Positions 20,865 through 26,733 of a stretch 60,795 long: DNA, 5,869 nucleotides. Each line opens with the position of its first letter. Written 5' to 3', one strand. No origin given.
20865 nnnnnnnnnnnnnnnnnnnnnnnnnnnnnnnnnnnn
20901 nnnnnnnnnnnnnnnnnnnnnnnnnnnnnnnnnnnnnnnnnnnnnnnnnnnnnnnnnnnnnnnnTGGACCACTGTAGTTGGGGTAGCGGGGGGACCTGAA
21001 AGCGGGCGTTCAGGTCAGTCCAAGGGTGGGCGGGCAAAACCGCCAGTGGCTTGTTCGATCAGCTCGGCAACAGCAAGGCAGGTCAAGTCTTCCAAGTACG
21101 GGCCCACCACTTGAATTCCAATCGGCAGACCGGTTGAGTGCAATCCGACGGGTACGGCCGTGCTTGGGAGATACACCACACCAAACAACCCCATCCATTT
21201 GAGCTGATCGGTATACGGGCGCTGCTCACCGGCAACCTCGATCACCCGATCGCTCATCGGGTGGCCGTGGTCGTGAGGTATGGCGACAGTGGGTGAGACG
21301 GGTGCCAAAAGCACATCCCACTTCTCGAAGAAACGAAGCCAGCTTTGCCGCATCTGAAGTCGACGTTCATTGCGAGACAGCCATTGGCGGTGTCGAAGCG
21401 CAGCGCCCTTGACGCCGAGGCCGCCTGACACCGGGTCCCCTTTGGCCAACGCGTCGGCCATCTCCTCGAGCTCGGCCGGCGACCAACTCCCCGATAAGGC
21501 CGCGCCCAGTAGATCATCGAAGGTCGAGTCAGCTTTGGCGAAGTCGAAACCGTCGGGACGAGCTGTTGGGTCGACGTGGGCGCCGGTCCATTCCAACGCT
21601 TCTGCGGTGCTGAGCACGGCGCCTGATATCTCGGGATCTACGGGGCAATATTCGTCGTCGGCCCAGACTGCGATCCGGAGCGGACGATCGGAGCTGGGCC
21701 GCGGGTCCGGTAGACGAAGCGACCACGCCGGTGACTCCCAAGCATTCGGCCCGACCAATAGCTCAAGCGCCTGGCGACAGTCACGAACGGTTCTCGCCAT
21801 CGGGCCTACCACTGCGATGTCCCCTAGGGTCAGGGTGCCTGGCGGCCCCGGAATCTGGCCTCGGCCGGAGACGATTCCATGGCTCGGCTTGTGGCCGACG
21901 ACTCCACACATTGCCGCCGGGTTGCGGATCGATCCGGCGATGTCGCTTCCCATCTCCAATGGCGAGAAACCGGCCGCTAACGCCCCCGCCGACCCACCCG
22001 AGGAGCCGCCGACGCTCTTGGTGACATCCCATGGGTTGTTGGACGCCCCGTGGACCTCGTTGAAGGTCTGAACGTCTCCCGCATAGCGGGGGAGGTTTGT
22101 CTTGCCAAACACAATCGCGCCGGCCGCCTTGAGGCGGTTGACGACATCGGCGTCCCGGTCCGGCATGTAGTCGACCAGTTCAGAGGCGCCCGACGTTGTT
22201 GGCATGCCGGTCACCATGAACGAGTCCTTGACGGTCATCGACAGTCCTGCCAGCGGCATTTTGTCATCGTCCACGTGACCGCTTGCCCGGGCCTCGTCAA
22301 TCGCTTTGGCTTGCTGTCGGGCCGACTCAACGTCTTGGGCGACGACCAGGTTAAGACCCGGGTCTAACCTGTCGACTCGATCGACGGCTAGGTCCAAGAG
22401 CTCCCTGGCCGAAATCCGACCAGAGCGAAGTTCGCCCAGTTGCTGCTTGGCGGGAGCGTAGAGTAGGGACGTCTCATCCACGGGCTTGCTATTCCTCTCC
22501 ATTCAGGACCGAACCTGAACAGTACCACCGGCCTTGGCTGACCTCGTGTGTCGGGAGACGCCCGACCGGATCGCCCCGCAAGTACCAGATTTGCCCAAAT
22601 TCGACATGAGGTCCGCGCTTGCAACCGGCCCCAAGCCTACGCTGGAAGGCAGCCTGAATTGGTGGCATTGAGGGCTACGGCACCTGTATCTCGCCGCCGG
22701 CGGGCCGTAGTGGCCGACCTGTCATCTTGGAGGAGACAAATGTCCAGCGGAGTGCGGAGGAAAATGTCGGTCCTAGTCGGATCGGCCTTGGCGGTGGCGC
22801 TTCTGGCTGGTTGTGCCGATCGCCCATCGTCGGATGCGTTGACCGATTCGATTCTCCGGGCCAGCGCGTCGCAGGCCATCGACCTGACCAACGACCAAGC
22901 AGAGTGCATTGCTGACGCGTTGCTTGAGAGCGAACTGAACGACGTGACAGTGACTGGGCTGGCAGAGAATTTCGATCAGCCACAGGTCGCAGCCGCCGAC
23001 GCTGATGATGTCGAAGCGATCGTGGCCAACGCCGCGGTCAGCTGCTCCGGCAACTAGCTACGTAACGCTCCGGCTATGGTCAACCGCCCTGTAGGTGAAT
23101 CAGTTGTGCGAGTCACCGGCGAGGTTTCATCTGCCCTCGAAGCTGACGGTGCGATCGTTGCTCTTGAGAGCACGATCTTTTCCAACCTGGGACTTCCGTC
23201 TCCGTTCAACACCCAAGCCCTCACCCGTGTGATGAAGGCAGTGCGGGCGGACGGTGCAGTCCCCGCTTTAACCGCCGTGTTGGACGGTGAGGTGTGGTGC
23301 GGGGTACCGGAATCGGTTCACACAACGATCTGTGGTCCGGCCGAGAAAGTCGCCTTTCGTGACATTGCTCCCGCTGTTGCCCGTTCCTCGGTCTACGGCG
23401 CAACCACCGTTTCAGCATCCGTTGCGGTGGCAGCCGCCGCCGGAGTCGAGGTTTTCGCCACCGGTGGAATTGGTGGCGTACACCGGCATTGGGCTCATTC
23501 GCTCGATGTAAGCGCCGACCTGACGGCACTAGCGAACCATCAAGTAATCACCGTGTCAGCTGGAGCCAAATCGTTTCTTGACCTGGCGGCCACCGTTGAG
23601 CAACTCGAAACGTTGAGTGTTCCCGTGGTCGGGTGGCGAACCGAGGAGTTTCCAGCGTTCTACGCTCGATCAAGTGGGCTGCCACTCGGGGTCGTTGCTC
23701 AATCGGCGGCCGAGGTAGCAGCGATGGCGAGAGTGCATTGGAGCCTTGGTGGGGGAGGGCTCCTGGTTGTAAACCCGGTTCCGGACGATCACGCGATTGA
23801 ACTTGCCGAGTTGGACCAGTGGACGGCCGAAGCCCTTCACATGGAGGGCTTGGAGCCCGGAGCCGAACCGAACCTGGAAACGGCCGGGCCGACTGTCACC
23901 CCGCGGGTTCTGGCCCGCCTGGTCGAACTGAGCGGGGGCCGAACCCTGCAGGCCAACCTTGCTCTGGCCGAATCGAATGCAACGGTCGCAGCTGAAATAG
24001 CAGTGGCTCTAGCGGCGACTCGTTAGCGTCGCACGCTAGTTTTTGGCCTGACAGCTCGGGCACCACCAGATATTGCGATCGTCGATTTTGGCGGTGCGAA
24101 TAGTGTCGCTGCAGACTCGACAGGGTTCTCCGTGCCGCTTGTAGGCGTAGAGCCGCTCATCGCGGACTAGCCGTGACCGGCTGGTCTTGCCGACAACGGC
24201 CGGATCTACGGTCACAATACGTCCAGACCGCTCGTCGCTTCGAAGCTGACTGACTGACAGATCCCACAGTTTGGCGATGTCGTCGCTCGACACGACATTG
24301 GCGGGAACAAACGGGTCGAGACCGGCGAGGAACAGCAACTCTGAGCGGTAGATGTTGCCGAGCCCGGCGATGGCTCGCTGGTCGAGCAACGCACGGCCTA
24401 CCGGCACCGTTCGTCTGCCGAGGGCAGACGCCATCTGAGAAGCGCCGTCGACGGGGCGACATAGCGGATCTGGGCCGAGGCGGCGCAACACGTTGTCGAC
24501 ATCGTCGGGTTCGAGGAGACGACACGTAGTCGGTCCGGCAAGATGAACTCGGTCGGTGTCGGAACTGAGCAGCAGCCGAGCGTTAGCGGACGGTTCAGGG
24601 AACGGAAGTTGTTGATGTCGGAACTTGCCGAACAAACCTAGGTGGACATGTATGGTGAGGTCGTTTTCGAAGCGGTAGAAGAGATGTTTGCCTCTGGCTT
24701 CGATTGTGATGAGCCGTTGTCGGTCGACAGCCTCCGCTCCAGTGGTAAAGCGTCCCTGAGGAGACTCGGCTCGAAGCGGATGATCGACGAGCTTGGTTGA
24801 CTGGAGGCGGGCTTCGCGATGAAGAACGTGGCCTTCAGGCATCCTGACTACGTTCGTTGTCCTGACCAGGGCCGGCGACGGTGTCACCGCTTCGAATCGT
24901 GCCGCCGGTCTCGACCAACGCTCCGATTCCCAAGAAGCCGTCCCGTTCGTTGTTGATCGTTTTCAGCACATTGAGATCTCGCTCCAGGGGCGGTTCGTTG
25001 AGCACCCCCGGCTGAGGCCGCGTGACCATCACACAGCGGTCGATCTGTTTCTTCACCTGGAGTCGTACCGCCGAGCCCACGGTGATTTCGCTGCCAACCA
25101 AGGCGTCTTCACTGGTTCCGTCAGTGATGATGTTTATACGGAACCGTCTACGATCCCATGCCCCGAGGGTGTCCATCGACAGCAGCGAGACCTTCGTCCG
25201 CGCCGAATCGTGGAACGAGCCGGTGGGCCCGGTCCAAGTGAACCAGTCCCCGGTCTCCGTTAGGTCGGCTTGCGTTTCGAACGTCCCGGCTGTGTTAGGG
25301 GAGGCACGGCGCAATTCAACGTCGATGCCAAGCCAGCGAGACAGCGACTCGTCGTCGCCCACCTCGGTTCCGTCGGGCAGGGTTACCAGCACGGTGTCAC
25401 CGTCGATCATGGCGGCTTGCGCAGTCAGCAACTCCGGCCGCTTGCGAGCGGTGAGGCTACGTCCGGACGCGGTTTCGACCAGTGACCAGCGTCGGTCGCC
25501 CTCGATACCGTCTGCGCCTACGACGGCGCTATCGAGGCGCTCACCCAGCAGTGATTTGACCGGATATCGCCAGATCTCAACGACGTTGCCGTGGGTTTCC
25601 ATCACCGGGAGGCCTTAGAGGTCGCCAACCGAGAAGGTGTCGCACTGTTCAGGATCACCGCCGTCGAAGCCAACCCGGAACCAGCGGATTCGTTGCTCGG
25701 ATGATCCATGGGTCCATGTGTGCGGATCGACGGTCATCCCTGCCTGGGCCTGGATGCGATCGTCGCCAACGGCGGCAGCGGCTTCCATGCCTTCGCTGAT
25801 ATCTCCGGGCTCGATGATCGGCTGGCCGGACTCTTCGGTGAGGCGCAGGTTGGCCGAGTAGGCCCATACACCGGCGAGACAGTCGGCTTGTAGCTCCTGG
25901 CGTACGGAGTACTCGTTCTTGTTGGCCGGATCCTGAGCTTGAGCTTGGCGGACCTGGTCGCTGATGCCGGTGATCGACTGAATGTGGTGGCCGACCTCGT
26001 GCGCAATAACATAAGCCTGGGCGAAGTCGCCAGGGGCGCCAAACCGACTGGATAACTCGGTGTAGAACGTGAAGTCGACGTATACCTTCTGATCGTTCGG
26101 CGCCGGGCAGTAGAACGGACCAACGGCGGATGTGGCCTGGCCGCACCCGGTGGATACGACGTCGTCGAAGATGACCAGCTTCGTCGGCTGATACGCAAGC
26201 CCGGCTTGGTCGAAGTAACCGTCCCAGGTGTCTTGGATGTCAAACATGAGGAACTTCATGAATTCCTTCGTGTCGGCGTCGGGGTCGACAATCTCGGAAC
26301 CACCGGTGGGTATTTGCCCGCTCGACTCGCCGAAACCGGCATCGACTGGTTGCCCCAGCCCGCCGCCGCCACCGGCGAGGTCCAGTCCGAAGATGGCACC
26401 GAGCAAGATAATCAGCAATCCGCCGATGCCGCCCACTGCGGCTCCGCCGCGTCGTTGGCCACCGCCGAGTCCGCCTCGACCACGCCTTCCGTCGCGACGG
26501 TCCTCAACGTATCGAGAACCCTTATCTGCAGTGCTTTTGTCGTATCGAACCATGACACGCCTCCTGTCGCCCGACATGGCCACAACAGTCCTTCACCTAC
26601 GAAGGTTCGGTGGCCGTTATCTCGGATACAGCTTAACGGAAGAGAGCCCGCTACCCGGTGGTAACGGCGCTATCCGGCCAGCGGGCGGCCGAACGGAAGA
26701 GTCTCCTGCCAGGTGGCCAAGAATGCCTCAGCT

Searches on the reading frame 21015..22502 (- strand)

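Call 12: search_protein_families(library=ncbifam, proteins=[window:21015-22502:-], max_evalue=0.00001)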
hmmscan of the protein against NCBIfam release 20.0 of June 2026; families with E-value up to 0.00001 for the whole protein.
window:21015-22502:- (495 aa): 26 families (the best 25 are shown)
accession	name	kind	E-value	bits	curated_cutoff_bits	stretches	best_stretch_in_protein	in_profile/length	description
NF004816.0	PRK06170.1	equivalog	7.3e-159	529.5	503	1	10-493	6-489/493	amidase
NF005687.0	PRK07487.1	subfamily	4.3e-84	283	428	1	20-488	12-458/468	amidase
NF004815.0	PRK06169.1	equivalog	2.2e-69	234.3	506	1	15-487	9-460/471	amidase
NF005686.0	PRK07486.1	subfamily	4.2e-69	233.5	465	1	9-488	7-475/486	amidase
TIGR02715.1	amido_AtzE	subfamily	7.6e-68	229.5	425.75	1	23-484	7-446/452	AtzE family amidohydrolase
NF006631.0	PRK09201.1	equivalog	7.7e-66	222.7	461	1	20-485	11-454/466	AtzE family amidohydrolase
NF005450.0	PRK07042.1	equivalog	6.2e-65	219.5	458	1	21-488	12-454/464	amidase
NF005688.0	PRK07488.1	equivalog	4.5e-61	207.2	532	2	15-310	10-284/474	indoleacetamide hydrolase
TIGR00132.1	gatA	equivalog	1.8e-58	198.4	481.1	2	28-315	8-286/466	Asp-tRNA(Asn)/Glu-tRNA(Gln) amidotransferase subunit GatA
NF009119.0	PRK12470.1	equivalog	9e-58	196.4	498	1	9-486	2-452/462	amidase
NF004717.0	PRK06061.1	equivalog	4.1e-57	193.9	498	1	18-487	19-468/483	amidase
NF005899.0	PRK07869.1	equivalog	1.6e-52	178.9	418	1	23-486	22-462/471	amidase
NF006043.0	PRK08186.1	subfamily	4.1e-52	177.4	487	1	24-486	15-448/600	allophanate hydrolase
NF005565.0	PRK07235.1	subfamily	3.2e-48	164.6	545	2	80-257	84-255/506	amidase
TIGR02713.1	allophanate_hyd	equivalog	1e-47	162.9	511.05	1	58-484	10-411/563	allophanate hydrolase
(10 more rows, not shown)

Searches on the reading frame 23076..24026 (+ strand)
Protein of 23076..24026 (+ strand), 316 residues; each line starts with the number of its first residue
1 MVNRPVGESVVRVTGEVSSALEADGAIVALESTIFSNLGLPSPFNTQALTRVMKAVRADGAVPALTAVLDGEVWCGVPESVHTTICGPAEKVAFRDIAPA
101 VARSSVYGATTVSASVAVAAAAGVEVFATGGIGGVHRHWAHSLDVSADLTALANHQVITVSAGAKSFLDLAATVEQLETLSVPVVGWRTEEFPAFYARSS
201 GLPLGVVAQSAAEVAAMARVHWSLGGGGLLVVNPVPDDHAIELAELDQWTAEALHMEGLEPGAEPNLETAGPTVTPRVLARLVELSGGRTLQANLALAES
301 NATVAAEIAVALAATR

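Call 34: search_protein_families(library=pfam, proteins=[window:23076-24026:+], max_evalue=0.00001)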
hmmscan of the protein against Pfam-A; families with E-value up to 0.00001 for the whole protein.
window:23076-24026:+ (316 aa): 1 family
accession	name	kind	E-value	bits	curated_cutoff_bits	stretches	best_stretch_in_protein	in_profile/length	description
PF04227.17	Indigoidine_A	-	3.1e-86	289.8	25.2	1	16-311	1-291/291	Indigoidine synthase A like protein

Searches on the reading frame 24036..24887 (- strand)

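Call 34: search_protein_families(library=pfam, proteins=[window:24036-24887:-], max_evalue=0.00001)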
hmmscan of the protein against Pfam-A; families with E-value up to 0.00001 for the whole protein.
window:24036-24887:- (283 aa): 3 families
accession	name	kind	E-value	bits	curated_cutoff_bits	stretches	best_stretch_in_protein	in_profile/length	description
PF06831.19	H2TH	-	2.4e-16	59.9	34.7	1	137-214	1-77/93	Formamidopyrimidine-DNA glycosylase H2TH domain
PF01149.29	Fapy_DNA_glyco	-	2.7e-07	31.7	25.5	1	44-108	33-101/117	Formamidopyrimidine-DNA glycosylase N-terminal domain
PF06827.20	zf-FPG_IleRS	-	3.9e-06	27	21.3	1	253-280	1-28/30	Zinc finger found in FPG and IleRS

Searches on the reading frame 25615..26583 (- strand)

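Call 33: search_protein_families(library=pfam, proteins=[window:25615-26583:-], max_evalue=0.00001)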
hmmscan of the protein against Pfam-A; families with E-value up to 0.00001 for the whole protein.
window:25615-26583:- (322 aa): 1 family
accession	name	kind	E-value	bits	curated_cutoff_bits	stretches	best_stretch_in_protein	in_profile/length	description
PF04228.19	Zn_peptidase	-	2.4e-94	316.5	23.2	1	21-317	7-290/290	Putative neutral zinc metallopeptidase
